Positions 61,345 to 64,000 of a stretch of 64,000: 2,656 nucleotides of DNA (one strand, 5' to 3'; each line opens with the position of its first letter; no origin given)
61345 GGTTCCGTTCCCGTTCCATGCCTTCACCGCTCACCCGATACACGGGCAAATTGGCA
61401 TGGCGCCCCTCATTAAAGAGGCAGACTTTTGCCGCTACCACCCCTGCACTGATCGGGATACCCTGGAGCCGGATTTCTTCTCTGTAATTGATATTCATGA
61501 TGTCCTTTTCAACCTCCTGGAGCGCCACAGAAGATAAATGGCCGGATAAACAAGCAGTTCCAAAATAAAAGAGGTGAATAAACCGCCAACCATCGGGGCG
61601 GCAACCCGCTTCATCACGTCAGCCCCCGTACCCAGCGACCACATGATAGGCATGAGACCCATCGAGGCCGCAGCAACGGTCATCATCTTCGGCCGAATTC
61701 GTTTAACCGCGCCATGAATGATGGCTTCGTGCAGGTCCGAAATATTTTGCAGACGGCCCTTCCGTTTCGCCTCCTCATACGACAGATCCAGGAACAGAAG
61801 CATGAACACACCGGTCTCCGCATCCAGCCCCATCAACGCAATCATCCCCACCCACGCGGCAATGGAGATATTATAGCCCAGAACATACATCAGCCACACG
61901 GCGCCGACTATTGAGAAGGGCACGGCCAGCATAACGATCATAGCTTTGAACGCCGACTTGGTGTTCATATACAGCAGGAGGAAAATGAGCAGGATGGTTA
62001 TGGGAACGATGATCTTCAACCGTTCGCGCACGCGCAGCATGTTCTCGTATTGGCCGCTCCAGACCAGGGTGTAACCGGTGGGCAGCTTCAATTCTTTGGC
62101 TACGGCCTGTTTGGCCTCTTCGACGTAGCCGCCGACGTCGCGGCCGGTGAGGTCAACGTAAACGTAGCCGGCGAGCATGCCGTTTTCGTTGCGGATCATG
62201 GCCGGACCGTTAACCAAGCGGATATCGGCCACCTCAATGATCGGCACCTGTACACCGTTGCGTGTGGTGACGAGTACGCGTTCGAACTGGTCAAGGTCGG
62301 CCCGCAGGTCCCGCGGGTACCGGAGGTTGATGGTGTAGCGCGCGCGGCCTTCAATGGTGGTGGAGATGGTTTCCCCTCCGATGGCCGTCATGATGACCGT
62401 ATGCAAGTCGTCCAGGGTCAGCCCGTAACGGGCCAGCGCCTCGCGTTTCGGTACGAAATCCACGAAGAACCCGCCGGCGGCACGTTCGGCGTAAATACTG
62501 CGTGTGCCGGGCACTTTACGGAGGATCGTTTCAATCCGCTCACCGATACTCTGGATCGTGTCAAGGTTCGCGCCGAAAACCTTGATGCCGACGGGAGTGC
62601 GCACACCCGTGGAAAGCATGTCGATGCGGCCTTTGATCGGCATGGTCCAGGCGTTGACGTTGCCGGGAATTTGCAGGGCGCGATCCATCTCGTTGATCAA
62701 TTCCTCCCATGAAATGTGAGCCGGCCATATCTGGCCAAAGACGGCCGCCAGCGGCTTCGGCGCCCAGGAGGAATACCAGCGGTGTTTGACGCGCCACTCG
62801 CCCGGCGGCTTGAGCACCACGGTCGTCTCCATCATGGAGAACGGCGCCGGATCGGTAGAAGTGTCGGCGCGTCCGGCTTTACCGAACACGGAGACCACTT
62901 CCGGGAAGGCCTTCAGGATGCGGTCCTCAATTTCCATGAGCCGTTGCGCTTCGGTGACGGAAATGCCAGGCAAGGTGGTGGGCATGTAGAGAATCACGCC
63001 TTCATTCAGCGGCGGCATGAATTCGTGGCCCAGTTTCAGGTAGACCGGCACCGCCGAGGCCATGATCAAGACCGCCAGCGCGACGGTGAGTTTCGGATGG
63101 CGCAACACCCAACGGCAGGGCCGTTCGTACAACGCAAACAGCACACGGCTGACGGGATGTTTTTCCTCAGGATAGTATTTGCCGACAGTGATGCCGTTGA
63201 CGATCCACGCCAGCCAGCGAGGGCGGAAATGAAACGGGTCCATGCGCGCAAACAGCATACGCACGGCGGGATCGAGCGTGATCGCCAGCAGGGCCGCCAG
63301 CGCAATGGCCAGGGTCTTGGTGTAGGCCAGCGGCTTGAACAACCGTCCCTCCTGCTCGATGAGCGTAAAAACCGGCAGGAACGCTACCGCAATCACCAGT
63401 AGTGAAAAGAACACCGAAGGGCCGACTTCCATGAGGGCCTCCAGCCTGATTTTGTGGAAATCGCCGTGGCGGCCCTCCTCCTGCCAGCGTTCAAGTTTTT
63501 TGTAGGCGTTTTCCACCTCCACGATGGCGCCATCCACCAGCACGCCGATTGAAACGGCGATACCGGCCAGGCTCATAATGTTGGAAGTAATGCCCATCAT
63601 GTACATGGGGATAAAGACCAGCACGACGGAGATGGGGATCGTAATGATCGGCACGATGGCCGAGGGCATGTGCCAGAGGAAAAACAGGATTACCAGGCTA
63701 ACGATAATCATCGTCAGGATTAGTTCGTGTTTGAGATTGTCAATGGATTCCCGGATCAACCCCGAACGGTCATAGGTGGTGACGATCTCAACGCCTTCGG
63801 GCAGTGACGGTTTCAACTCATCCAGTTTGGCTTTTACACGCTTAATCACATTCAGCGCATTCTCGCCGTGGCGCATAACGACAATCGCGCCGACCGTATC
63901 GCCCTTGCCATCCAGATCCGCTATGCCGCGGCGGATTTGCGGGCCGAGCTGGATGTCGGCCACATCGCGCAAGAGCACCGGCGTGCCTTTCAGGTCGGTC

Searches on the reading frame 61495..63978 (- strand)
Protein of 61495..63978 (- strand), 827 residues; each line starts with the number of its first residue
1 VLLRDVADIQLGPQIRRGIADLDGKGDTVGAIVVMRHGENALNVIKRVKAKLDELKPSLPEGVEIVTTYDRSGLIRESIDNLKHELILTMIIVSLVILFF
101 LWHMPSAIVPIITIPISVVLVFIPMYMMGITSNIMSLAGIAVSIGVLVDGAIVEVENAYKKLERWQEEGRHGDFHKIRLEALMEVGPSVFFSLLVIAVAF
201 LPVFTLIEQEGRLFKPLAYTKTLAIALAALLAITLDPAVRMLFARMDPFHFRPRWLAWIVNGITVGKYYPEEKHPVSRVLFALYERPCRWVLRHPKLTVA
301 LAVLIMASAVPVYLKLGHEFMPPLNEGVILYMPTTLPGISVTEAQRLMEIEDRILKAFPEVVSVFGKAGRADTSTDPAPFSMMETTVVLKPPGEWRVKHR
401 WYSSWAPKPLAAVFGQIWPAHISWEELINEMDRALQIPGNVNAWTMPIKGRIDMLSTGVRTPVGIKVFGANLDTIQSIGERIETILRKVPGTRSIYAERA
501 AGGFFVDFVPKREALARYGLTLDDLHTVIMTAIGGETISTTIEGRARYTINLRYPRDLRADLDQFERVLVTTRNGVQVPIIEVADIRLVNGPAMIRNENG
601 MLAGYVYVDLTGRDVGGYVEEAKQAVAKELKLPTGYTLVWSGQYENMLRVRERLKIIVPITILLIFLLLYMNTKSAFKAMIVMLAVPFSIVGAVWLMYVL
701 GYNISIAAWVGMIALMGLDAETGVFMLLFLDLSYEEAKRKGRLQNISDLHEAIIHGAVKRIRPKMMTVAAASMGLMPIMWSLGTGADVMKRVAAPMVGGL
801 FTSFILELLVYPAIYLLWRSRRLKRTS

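Call 67: search_protein_families(library=pfam, proteins=[window:61495-63978:-], max_evalue=0.00001)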
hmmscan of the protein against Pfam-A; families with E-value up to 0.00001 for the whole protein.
window:61495-63978:- (827 aa): 1 family
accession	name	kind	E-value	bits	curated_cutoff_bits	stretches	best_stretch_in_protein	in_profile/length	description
PF00873.25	ACR_tran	-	2.1e-165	552.6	28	2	2-398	254-629/1021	AcrB/AcrD/AcrF family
